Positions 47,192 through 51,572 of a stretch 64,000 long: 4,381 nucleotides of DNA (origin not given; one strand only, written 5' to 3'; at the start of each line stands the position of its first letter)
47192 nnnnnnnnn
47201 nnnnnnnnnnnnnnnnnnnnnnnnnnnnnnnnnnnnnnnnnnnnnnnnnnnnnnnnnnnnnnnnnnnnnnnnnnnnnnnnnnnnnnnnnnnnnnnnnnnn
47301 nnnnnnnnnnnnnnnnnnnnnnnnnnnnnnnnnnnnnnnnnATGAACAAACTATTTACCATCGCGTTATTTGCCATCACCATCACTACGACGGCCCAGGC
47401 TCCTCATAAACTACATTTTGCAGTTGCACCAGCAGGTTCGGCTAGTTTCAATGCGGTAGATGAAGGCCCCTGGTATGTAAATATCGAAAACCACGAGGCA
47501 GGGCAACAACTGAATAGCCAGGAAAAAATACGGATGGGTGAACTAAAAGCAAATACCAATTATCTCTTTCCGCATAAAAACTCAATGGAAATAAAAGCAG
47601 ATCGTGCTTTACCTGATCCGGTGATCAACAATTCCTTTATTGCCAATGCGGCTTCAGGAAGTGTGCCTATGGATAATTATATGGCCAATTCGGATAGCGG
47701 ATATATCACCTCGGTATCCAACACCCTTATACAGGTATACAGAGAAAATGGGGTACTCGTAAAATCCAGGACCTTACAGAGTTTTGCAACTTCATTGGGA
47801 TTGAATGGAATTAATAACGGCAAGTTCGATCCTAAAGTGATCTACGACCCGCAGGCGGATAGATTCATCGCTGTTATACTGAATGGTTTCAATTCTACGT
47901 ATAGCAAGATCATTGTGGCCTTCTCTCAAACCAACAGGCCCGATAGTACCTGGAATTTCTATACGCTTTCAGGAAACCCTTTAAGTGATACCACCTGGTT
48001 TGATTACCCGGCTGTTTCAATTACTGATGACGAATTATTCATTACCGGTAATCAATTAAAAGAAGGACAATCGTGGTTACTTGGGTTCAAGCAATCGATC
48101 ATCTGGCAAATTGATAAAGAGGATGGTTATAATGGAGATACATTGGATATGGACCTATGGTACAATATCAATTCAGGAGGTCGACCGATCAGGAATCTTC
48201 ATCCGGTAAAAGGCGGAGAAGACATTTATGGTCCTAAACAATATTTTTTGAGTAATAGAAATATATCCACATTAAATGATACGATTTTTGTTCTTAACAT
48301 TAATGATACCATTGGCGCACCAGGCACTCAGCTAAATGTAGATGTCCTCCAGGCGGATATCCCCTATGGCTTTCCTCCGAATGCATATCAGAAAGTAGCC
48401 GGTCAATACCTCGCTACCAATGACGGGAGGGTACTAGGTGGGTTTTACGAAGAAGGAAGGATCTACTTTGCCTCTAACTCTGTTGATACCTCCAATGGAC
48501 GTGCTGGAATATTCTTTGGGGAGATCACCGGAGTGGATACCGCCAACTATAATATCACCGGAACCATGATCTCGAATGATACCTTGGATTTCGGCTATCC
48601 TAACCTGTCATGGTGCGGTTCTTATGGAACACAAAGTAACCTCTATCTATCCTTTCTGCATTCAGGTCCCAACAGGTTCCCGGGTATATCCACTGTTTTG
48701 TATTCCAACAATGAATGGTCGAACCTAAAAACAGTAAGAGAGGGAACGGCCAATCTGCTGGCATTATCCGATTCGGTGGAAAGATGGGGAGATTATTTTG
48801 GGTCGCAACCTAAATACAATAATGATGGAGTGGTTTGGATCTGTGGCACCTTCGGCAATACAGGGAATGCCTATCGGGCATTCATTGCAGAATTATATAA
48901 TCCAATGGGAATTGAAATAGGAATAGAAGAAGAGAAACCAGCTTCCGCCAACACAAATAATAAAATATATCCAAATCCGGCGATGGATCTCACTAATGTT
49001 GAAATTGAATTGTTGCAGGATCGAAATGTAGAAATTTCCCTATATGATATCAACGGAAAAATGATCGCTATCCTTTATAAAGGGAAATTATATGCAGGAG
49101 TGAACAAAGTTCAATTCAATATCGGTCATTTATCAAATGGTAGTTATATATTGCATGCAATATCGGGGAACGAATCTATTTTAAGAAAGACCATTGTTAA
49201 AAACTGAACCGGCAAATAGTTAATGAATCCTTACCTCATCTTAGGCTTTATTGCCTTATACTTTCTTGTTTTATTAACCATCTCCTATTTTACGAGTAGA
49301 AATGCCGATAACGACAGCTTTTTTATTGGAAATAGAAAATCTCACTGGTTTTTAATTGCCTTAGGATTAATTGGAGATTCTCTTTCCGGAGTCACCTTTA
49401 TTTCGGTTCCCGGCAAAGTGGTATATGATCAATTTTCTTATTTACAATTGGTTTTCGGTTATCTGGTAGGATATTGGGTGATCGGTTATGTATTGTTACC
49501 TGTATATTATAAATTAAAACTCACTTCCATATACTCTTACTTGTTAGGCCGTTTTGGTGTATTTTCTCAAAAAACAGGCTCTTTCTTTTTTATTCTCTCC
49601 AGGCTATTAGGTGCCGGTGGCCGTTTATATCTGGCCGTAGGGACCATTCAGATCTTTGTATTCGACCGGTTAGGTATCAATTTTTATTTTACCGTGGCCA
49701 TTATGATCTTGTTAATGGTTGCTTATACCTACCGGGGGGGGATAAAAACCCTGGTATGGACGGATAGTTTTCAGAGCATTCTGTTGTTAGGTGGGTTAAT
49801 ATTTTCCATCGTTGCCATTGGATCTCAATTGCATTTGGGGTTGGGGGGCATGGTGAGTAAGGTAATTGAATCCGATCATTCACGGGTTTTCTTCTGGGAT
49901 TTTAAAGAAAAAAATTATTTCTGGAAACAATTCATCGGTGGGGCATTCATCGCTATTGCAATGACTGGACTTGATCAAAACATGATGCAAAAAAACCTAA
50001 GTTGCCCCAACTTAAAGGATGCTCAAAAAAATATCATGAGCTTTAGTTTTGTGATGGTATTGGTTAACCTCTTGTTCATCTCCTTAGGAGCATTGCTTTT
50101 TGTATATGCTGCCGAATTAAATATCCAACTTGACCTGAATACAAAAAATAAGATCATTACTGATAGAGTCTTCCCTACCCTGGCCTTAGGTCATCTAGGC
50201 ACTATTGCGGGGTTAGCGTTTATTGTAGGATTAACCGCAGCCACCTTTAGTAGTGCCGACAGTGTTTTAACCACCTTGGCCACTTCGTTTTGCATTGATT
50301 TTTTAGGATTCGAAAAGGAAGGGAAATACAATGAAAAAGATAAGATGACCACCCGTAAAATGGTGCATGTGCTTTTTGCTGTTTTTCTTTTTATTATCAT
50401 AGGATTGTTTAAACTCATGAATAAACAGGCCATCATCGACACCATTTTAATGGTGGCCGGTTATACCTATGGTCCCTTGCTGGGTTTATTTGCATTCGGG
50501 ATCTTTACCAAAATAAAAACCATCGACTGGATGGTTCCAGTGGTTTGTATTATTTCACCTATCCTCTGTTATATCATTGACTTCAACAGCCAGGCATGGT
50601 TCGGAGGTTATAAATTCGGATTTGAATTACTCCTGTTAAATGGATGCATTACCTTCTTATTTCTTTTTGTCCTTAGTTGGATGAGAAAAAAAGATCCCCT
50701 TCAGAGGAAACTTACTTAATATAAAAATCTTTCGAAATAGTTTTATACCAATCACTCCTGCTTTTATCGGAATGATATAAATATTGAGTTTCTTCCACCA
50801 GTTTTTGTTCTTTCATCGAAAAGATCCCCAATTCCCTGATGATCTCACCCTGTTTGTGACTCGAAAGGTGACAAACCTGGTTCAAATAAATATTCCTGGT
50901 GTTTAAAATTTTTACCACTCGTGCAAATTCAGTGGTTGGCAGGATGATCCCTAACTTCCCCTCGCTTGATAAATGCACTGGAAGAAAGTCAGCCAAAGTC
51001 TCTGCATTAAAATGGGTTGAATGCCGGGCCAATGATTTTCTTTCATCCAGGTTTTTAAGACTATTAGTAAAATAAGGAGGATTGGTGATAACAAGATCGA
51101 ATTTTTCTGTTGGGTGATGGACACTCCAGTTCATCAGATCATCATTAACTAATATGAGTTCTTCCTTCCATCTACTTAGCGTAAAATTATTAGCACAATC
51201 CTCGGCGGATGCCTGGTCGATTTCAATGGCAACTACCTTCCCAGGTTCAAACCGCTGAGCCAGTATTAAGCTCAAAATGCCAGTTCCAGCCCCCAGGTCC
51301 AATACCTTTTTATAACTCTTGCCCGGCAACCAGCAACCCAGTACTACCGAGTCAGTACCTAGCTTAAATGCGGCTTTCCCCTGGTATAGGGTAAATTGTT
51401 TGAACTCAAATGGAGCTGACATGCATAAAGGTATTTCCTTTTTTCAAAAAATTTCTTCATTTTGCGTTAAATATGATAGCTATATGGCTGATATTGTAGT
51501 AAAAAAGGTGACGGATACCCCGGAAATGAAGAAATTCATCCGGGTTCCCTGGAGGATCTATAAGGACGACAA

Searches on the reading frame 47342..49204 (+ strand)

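Call 11: search_protein_families(library=pfam, proteins=[window:47342-49204:+], max_evalue=0.01)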
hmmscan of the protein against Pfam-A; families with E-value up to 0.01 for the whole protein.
window:47342-49204:+ (621 aa): 1 family
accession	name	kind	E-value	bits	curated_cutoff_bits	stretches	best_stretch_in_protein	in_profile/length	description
PF18962.6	Por_Secre_tail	-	3.1e-13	50.2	27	1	542-619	1-75/75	Secretion system C-terminal sorting domain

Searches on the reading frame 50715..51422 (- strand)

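Call 79: search_protein_families(library=ncbifam, proteins=[window:50715-51422:-], max_evalue=0.001)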
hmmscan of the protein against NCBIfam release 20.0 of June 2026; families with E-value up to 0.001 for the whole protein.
window:50715-51422:- (236 aa): 26 families (the best 25 are shown)
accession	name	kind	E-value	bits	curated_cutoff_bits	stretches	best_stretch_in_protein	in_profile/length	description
NF047853.1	tRm6a37MtseTrmN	equivalog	1.6e-45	155.7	350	1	5-235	12-242/244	tRNA(1)(Val) (adenine(37)-N(6))-methyltransferase TrmN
TIGR03534.1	RF_mod_PrmC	equivalog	7.7e-15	55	199.1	1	33-125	85-174/253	peptide chain release factor N(5)-glutamine methyltransferase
NF011529.0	PRK14968.1-3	equivalog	3.2e-13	49.6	162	1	15-175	13-171/198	putative methyltransferase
TIGR03533.1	L3_gln_methyl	equivalog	7.6e-12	45.2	229.7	1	31-120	116-202/284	50S ribosomal protein L3 N(5)-glutamine methyltransferase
TIGR00536.1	hemK_fam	subfamily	6.7e-10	38.5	115.5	1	37-121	115-196/286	HemK family protein methyltransferase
NF001785.0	PRK00517.2-2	equivalog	6.5e-09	35.3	188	1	38-114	147-218/282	50S ribosomal protein L11 methyltransferase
NF000499.2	Erm23S_rRNA_broad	equivalog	7e-09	35.4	212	1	37-118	24-97/244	23S ribosomal RNA methyltransferase Erm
TIGR00537.1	hemK_rel_arch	hypoth_equivalog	3.2e-08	33.5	87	1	24-121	7-96/179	HemK2/MTQ2 family protein methyltransferase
TIGR00755.1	ksgA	equivalog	3.2e-08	33.2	171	1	36-117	29-104/256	16S rRNA (adenine(1518)-N(6)/adenine(1519)-N(6))-dimethyltransferase RsmA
NF011528.0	PRK14968.1-2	equivalog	1.1e-07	31.6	171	1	6-119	8-119/205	putative methyltransferase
NF011530.0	PRK14968.1-4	equivalog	3.1e-07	29.9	243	1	38-121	41-113/202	putative methyltransferase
TIGR00406.1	prmA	equivalog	9.7e-07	28.5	183.15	1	37-114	160-232/288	50S ribosomal protein L11 methyltransferase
NF001786.0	PRK00517.2-4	equivalog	1.8e-06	27.3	327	1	35-114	142-213/277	50S ribosomal protein L11 methyltransferase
NF007023.0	PRK09489.1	equivalog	2.7e-06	26.8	295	1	32-135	192-289/342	16S rRNA (guanine(1207)-N(2))-methyltransferase RsmC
TIGR02469.1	CbiT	equivalog_domain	2.8e-06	27.6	78.3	1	38-111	21-92/124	precorrin-6Y C5,15-methyltransferase (decarboxylating) subunit CbiT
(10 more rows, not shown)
